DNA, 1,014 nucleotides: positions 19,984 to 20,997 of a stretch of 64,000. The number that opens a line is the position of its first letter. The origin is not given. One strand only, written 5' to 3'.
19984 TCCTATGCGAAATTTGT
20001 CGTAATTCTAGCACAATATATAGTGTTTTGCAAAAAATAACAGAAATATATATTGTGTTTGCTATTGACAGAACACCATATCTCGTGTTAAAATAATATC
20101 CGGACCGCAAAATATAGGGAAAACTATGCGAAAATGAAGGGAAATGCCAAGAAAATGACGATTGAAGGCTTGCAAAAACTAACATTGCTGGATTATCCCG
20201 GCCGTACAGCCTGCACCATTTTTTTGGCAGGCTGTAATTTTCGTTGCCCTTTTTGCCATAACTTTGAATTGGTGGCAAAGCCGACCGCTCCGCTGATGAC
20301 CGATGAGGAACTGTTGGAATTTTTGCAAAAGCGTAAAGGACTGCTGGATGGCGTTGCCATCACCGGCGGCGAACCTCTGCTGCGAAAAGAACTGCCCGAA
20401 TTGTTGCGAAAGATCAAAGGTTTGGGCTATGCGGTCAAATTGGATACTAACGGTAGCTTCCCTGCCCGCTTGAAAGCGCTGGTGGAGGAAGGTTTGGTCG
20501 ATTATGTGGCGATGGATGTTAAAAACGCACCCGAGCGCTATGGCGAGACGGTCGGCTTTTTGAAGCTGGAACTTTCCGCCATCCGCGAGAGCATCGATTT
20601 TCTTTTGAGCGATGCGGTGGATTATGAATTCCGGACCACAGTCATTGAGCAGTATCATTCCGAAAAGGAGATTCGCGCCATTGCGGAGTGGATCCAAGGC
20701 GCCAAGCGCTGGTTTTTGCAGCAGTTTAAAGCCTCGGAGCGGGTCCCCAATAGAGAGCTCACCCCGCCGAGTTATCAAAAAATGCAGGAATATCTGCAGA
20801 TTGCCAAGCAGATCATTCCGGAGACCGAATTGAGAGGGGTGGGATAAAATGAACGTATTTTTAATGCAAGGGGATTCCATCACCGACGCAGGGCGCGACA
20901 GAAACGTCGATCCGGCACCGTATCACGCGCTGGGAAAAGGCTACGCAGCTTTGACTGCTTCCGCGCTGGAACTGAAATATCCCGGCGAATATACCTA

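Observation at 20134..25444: Class III RNR operon carrying two tightly coupled tandem SGNH/GDSL hydrolase paralogs between nrdG and nrdD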

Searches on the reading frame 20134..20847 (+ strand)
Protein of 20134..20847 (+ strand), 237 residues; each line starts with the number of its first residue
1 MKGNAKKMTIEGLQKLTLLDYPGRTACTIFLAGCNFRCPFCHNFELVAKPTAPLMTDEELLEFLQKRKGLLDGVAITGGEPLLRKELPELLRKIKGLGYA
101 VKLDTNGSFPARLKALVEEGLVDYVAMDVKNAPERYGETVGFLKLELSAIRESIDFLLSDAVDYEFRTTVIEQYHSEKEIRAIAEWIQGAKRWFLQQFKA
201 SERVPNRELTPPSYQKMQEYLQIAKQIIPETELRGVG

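Call 3: search_protein_families(library=pfam, proteins=[window:20134-20847:+])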
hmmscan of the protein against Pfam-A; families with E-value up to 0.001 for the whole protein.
window:20134-20847:+ (237 aa): 2 families
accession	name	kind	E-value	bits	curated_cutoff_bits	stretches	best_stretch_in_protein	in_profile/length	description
PF04055.27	Radical_SAM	-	3.1e-19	70.2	29.5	1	29-141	2-121/166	Radical SAM superfamily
PF13353.11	Fer4_12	-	1.8e-09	38.4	22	1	25-98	6-81/137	4Fe-4S single cluster domain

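Call 4: search_protein_families(library=ncbifam, proteins=[window:20134-20847:+])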
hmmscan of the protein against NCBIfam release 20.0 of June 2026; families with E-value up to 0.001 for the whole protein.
window:20134-20847:+ (237 aa): 49 families (the best 25 are shown)
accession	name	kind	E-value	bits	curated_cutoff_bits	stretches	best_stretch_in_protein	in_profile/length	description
TIGR02495.1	NrdG2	equivalog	1.7e-64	216.7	131.15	1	10-199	2-193/193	anaerobic ribonucleoside-triphosphate reductase activating protein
TIGR04041.1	activase_YjjW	hypoth_equivalog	1.4e-20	73.9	250.2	2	48-226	86-267/276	YjjW family glycine radical enzyme activase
TIGR02493.1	PFLA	equivalog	8.8e-18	64.5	231.75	1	11-218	3-209/235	pyruvate formate-lyase-activating protein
TIGR03963.1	rSAM_QueE_Clost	equivalog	2.9e-16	59.8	260.1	1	23-177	18-170/219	putative 7-carboxy-7-deazaguanine synthase QueE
TIGR02494.1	PFLE_PFLC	subfamily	3.8e-15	55.9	174.35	2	73-191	126-243/293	glycyl-radical enzyme activating protein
TIGR02666.1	moaA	equivalog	4.1e-14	52.3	284.05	1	34-123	20-117/336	GTP 3',8-cyclase MoaA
TIGR02668.1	moaA_archaeal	equivalog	3.9e-13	49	325.25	1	33-122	19-110/303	GTP 3',8-cyclase MoaA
TIGR04349.1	rSAM_QueE_gams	hypoth_equivalog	6.2e-13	48.9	300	1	24-181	19-167/210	7-carboxy-7-deazaguanine synthase QueE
TIGR04003.1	rSAM_BssD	equivalog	1.5e-12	47.3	496.45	2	10-45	3-37/314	[benzylsuccinate synthase]-activating enzyme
NF043069.1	T4HPD_activ_SAM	equivalog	1.3e-11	44.5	425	2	9-46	3-39/299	trans-4-hydroxy-L-proline dehydratase activase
NF001199.0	PRK00164.2-1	equivalog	7e-11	41.8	231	1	33-155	21-147/308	GTP 3',8-cyclase MoaA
TIGR02491.1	NrdG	equivalog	3.7e-10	39.9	126.1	1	14-95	6-91/154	anaerobic ribonucleoside-triphosphate reductase activating protein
TIGR02826.1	RNR_activ_nrdG3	equivalog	6.5e-10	39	151.7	1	16-95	7-85/148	anaerobic ribonucleoside-triphosphate reductase activating protein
TIGR04395.1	cutC_activ_rSAM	equivalog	1.1e-09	38.1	360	1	72-225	131-281/309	choline TMA-lyase-activating enzyme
TIGR03365.1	Bsubt_queE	equivalog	1.6e-09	37.6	206.1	1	28-111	26-113/238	7-carboxy-7-deazaguanine synthase QueE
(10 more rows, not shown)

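Call 22: find_homologous_proteins(query=window:20134-20847:+)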
Query window:20134-20847:+ (237 aa): 8000 proteins with E <= 0.001 among 8000 candidates; the best 120 are listed.
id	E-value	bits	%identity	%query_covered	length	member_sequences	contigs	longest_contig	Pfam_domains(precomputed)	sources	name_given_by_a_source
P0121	6.6e-143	492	92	100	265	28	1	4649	PF04055.28,PF13353.12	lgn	-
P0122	1.6e-137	475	92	97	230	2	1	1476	PF04055.28,PF13353.12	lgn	-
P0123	4.1e-136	470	90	97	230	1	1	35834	PF04055.28,PF13353.12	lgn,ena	-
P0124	1.1e-135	469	90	97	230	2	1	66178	PF04055.28,PF13353.12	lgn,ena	-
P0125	2.9e-135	467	91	97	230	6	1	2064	PF04055.28,PF13353.12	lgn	-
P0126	1.9e-133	461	88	97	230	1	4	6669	PF04055.28,PF13353.12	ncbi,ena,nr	ncbi:MAG: anaerobic ribonucleoside-triphosphate reductase activating protein [Clostridia bacterium]|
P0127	4.6e-132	457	88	97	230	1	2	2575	PF04055.28,PF13353.12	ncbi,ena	-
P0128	2.2e-130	451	87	97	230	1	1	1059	PF04055.28,PF13353.12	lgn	-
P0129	3.6e-127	441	83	97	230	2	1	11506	PF04055.28,PF13353.12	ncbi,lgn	-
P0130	3.8e-126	437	83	97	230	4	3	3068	PF04055.28,PF13353.12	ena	-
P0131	3.6e-124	431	83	97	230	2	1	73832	PF04055.28,PF13353.12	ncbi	-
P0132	5.8e-123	427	81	97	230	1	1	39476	PF04055.28,PF13353.12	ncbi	-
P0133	2.9e-122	425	80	97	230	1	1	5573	PF04055.28,PF13353.12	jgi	jgi:pyruvate formate lyase activating enzyme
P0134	8.0e-121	420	80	97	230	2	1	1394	PF04055.28,PF13353.12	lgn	-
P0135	2.8e-119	415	80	97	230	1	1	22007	PF04055.28,PF13353.12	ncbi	-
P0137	6.4e-115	401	76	97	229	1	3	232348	PF04055.28,PF13353.12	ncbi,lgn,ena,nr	ncbi:MAG: anaerobic ribonucleoside-triphosphate reductase activating protein [Clostridia bacterium]|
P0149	1.2e-109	383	73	97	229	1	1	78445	PF04055.28,PF13353.12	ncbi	-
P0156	9.1e-108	377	74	97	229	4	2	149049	PF04055.28,PF13353.12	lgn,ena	-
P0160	2.0e-105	370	71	97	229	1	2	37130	PF04055.28,PF13353.12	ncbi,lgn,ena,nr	ncbi:MAG: anaerobic ribonucleoside-triphosphate reductase activating protein [Clostridia bacterium]|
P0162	4.3e-105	368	71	97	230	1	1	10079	PF04055.28,PF13353.12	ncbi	-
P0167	9.6e-100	351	67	97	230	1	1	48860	PF04055.28,PF13353.12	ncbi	-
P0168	6.2e-99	348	69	97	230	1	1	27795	PF04055.28,PF13353.12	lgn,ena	-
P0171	2.0e-97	343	67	97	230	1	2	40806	PF04055.28,PF13353.12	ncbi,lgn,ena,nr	ncbi:MAG: anaerobic ribonucleoside-triphosphate reductase activating protein [Clostridia bacterium]|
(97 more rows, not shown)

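Call 23: find_encoding_contigs(protein=P0137, flank=6000, max_places=2)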
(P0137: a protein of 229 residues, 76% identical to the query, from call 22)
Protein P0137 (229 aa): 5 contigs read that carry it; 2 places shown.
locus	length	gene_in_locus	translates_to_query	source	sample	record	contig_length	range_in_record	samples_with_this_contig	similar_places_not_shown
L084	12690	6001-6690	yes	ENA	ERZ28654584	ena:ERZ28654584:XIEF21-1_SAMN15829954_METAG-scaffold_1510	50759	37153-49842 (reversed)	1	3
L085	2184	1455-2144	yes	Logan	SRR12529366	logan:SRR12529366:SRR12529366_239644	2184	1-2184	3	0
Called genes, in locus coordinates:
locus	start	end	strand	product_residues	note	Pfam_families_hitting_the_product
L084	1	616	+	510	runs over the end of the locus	?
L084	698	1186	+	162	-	-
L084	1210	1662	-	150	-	PF00293:NUDIX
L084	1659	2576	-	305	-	PF01458:SUFBD_core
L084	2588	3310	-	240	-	PF02463:SMC_N, PF00005:ABC_tran, PF13304:AAA_21 (faint)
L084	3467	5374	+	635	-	PF03169:OPT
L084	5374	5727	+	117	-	-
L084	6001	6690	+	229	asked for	PF13353:Fer4_12, PF04055:Radical_SAM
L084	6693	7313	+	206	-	PF00657:Lipase_GDSL, PF13472:Lipase_GDSL_2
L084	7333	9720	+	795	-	PF03477:ATP-cone, PF13597:NRDD, PF00462:Glutaredoxin (weak)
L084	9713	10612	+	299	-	PF00890:FAD_binding_2 (weak), PF01134:GIDA (faint), PF01266:DAO (weak), PF07992:Pyr_redox_2, PF12831:FAD_oxidored, PF13450:NAD_binding_8 (weak), PF13738:Pyr_redox_3, PF00070:Pyr_redox, +2 more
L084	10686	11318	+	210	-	PF01205:Impact_N, PF09186:DUF1949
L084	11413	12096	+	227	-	PF00072:Response_reg, PF00486:Trans_reg_C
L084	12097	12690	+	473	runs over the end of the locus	PF00672:HAMP, PF00512:HisKA, PF02518:HATPase_c, PF14501:HATPase_c_5 (faint)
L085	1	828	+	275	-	?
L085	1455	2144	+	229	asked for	PF13353:Fer4_12, PF04055:Radical_SAM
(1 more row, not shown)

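Call 24: find_encoding_contigs(protein=P0156, flank=6000, max_places=2)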
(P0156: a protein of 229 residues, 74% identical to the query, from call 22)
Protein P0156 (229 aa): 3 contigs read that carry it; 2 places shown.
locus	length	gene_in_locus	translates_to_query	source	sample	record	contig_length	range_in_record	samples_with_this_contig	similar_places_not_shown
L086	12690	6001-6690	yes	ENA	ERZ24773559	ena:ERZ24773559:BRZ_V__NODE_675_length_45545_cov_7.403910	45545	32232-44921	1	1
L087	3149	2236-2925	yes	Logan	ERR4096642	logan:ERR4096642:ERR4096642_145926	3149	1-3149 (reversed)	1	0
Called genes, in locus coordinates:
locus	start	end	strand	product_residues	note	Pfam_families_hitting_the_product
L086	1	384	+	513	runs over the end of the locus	PF05496:RuvB_N (faint), PF13177:DNA_pol3_delta2, PF00004:AAA, PF13401:AAA_22 (weak), PF22608:DNAX_ATPase_lid, PF12169:DNA_pol3_gamma3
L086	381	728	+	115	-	PF02575:YbaB_DNA_bd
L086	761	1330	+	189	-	PF21176:RecR_HhH, PF02132:RecR_ZnF (weak), PF01751:Toprim, PF13662:Toprim_4, PF21175:RecR_C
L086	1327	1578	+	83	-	PF12637:TSCPD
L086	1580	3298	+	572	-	PF02878:PGM_PMM_I, PF02879:PGM_PMM_II, PF02880:PGM_PMM_III, PF00408:PGM_PMM_IV (faint)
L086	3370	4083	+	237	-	PF00005:ABC_tran, PF13304:AAA_21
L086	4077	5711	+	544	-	PF16949:ABC_tran_2 (faint)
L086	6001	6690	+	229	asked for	PF13353:Fer4_12, PF04055:Radical_SAM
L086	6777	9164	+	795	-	PF03477:ATP-cone, PF13597:NRDD, PF00462:Glutaredoxin (faint)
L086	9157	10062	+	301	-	PF00890:FAD_binding_2, PF01134:GIDA (faint), PF01266:DAO (weak), PF07992:Pyr_redox_2, PF12831:FAD_oxidored, PF13450:NAD_binding_8 (weak), PF13738:Pyr_redox_3, PF00070:Pyr_redox, +3 more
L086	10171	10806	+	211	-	PF01205:Impact_N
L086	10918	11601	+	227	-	PF00072:Response_reg, PF00486:Trans_reg_C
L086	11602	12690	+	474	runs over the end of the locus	PF18947:HAMP_2 (faint), PF00672:HAMP, PF00512:HisKA, PF02518:HATPase_c, PF14501:HATPase_c_5 (faint)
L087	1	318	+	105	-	?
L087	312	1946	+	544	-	PF16949:ABC_tran_2 (faint)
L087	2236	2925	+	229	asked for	PF13353:Fer4_12, PF04055:Radical_SAM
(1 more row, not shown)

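Call 25: find_encoding_contigs(protein=P0167, flank=6000, max_places=2)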
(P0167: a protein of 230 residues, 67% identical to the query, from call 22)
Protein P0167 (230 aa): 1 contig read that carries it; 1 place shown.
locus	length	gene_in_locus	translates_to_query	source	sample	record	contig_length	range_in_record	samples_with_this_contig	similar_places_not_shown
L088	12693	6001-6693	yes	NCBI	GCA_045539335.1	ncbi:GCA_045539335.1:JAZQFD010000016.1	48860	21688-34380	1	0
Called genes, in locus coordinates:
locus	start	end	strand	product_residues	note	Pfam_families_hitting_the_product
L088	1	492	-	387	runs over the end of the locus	PF22025:ThiI_fer, PF02926:THUMP, PF02568:ThiI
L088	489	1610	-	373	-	PF00266:Aminotran_5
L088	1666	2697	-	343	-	PF07454:SpoIIP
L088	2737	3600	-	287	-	PF03418:Peptidase_A25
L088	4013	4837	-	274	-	PF10609:ParA, PF01656:CbiA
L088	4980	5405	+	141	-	-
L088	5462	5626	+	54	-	-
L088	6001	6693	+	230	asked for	PF13353:Fer4_12, PF04055:Radical_SAM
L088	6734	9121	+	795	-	PF03477:ATP-cone, PF13597:NRDD, PF00462:Glutaredoxin (weak)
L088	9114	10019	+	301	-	PF00890:FAD_binding_2 (weak), PF01266:DAO (faint), PF03486:HI0933_like (faint), PF07992:Pyr_redox_2, PF12831:FAD_oxidored (weak), PF13450:NAD_binding_8 (faint), PF13738:Pyr_redox_3, PF00070:Pyr_redox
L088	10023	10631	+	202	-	PF13189:Cytidylate_kin2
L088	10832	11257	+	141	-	PF02381:MraZ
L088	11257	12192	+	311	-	PF01795:Methyltransf_5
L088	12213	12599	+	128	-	-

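Call 26: find_encoding_contigs(protein=P0171, flank=6000, max_places=2)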
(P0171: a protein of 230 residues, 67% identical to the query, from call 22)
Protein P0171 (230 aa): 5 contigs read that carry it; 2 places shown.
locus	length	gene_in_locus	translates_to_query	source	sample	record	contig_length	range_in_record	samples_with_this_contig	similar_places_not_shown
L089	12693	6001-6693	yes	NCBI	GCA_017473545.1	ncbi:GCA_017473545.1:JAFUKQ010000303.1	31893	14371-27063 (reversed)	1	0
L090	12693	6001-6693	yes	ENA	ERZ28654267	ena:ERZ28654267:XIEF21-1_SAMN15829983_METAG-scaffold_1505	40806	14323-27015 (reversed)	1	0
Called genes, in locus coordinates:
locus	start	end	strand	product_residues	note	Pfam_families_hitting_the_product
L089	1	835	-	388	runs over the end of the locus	PF22025:ThiI_fer, PF02926:THUMP, PF02568:ThiI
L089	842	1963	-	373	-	PF00266:Aminotran_5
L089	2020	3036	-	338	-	PF07454:SpoIIP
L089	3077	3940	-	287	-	PF03418:Peptidase_A25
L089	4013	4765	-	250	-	PF01656:CbiA, PF10609:ParA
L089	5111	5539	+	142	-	-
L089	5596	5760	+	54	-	-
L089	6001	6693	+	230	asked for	PF13353:Fer4_12, PF04055:Radical_SAM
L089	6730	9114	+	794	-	PF03477:ATP-cone, PF13597:NRDD, PF00462:Glutaredoxin (weak)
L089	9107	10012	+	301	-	PF00890:FAD_binding_2 (weak), PF01266:DAO (faint), PF03486:HI0933_like (faint), PF07992:Pyr_redox_2, PF12831:FAD_oxidored (weak), PF13738:Pyr_redox_3, PF00070:Pyr_redox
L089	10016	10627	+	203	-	PF02224:Cytidylate_kin (faint), PF13189:Cytidylate_kin2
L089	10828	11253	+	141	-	PF02381:MraZ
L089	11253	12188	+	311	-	PF01795:Methyltransf_5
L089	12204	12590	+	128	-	-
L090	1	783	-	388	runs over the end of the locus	PF22025:ThiI_fer, PF02926:THUMP, PF02568:ThiI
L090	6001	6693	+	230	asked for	PF13353:Fer4_12, PF04055:Radical_SAM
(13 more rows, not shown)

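Call 47: find_related_loci(query=A3, collection=metagenome_contigs, flank=5000)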
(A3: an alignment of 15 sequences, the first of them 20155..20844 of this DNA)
Query A3 (230 aa) in metagenome_contigs; peptide patterns used: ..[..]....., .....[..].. (x = any residue, [..] = any of these).
600 stretches matched a pattern (row limit reached: there are more); 596 encode a relative of the query (tblastn E <= 1e-3); the best 80 are kept; 80 distinct loci.
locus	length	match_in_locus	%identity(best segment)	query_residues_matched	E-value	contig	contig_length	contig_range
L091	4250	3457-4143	58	1-229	9e-91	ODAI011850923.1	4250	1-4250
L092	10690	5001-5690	59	1-229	4e-90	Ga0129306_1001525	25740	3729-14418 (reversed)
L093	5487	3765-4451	57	1-229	2e-90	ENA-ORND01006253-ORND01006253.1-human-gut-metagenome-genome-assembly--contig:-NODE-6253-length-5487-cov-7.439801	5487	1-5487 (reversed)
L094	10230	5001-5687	56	1-229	2e-89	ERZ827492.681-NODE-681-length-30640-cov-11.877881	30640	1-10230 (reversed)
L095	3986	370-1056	54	1-229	2e-89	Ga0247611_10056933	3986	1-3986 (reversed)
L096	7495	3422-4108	57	1-229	9e-89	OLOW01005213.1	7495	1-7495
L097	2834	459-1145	55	1-229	8e-90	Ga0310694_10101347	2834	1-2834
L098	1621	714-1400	59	1-229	4e-93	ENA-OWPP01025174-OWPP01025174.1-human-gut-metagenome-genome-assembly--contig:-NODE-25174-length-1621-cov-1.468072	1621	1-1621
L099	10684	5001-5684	57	1-228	2e-87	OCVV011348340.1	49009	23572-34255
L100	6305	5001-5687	55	1-229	1e-87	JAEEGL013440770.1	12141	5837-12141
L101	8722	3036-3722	56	1-229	4e-87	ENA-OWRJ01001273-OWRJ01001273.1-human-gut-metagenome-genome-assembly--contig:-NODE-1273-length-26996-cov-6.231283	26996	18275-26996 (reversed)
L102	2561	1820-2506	53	1-229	1e-89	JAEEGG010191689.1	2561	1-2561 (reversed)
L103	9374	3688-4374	55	1-229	4e-87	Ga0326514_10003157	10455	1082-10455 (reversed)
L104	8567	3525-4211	56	1-229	5e-87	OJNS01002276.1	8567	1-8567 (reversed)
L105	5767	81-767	55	1-229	7e-87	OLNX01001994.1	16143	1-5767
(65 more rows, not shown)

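Call 69: find_encoding_contigs(protein=P0149, flank=5000, max_places=1)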
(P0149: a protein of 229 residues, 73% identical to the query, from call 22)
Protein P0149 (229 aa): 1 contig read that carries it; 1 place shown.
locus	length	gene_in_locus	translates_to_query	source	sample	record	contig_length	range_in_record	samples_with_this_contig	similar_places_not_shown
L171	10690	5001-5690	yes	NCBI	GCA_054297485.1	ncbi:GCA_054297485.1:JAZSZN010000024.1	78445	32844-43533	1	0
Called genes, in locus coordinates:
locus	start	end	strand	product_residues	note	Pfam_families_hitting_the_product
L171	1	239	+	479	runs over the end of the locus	PF01943:Polysacc_synt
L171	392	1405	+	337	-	PF00356:LacI, PF13384:HTH_23 (faint), PF00532:Peripla_BP_1, PF13407:Peripla_BP_4, PF13377:Peripla_BP_3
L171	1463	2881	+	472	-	PF07364:DUF1485, PF07171:MlrC_C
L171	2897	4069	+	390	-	PF01321:Creatinase_N, PF00557:Peptidase_M24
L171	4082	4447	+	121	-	PF07100:ASRT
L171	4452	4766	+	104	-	PF05336:rhaM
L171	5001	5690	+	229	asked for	PF13353:Fer4_12, PF04055:Radical_SAM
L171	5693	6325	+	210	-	PF00657:Lipase_GDSL, PF13472:Lipase_GDSL_2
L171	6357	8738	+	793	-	PF03477:ATP-cone, PF13597:NRDD, PF00462:Glutaredoxin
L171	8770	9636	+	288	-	PF01266:DAO (faint), PF07992:Pyr_redox_2, PF12831:FAD_oxidored (faint), PF13738:Pyr_redox_3, PF00070:Pyr_redox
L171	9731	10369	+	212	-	PF01205:Impact_N, PF09186:DUF1949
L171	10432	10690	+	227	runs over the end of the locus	PF00072:Response_reg, PF00486:Trans_reg_C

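Call 70: find_encoding_contigs(protein=P0160, flank=5000, max_places=1)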
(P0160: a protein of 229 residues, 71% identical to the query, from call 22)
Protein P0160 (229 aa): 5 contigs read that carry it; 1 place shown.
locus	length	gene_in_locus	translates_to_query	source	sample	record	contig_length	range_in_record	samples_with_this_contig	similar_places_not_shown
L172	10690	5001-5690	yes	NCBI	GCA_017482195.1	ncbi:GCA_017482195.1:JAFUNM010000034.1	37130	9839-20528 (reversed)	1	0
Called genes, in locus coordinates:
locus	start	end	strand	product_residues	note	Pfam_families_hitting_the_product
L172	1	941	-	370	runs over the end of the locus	PF00266:Aminotran_5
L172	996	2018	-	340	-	PF07454:SpoIIP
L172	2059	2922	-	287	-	PF03418:Peptidase_A25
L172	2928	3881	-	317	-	PF01656:CbiA, PF10609:ParA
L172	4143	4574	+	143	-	-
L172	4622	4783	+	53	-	-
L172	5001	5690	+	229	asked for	PF13353:Fer4_12, PF04055:Radical_SAM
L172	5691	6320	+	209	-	PF00657:Lipase_GDSL, PF13472:Lipase_GDSL_2, PF04311:DUF459 (weak)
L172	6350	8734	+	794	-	PF03477:ATP-cone, PF13597:NRDD, PF00462:Glutaredoxin (weak)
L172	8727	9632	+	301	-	PF00890:FAD_binding_2 (weak), PF01134:GIDA (faint), PF01266:DAO (faint), PF03486:HI0933_like (faint), PF07992:Pyr_redox_2, PF12831:FAD_oxidored (weak), PF13738:Pyr_redox_3, PF00070:Pyr_redox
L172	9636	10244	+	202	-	PF13189:Cytidylate_kin2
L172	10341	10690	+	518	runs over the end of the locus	PF14264:Glucos_trans_II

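Call 71: find_encoding_contigs(protein=P0162, flank=5000, max_places=1)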
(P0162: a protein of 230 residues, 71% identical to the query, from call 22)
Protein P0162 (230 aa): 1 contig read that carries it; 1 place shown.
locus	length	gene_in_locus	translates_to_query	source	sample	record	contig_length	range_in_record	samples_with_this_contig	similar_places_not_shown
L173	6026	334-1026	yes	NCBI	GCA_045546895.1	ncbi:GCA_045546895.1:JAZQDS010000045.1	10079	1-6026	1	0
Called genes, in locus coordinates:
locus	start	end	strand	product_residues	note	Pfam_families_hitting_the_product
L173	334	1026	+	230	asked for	PF13353:Fer4_12, PF04055:Radical_SAM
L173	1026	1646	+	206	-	PF00657:Lipase_GDSL, PF13472:Lipase_GDSL_2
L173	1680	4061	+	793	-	PF03477:ATP-cone, PF13597:NRDD, PF00462:Glutaredoxin (weak)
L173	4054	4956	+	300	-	PF00890:FAD_binding_2 (weak), PF01134:GIDA (faint), PF01266:DAO (weak), PF07992:Pyr_redox_2, PF12831:FAD_oxidored, PF13450:NAD_binding_8 (weak), PF13738:Pyr_redox_3, PF00070:Pyr_redox, +2 more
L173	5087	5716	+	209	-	PF01205:Impact_N, PF09186:DUF1949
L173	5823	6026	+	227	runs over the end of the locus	PF00072:Response_reg, PF00486:Trans_reg_C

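Call 72: find_encoding_contigs(protein=P0168, flank=5000, max_places=1)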
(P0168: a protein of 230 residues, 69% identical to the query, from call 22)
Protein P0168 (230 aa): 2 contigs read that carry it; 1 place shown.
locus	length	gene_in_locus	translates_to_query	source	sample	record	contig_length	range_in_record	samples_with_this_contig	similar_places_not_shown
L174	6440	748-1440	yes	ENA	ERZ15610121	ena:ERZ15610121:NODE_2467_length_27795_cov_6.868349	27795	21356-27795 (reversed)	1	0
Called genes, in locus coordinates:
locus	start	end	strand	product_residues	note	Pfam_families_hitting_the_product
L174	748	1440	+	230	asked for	PF13353:Fer4_12, PF04055:Radical_SAM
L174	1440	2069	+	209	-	PF00657:Lipase_GDSL, PF13472:Lipase_GDSL_2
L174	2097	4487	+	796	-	PF03477:ATP-cone, PF13597:NRDD, PF00462:Glutaredoxin (weak)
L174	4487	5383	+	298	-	PF00890:FAD_binding_2 (faint), PF01134:GIDA (faint), PF01266:DAO (faint), PF01494:FAD_binding_3 (faint), PF07992:Pyr_redox_2, PF12831:FAD_oxidored (weak), PF13738:Pyr_redox_3, PF00070:Pyr_redox, +3 more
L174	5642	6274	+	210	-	PF01205:Impact_N, PF09186:DUF1949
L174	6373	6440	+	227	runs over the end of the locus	PF00072:Response_reg, PF00486:Trans_reg_C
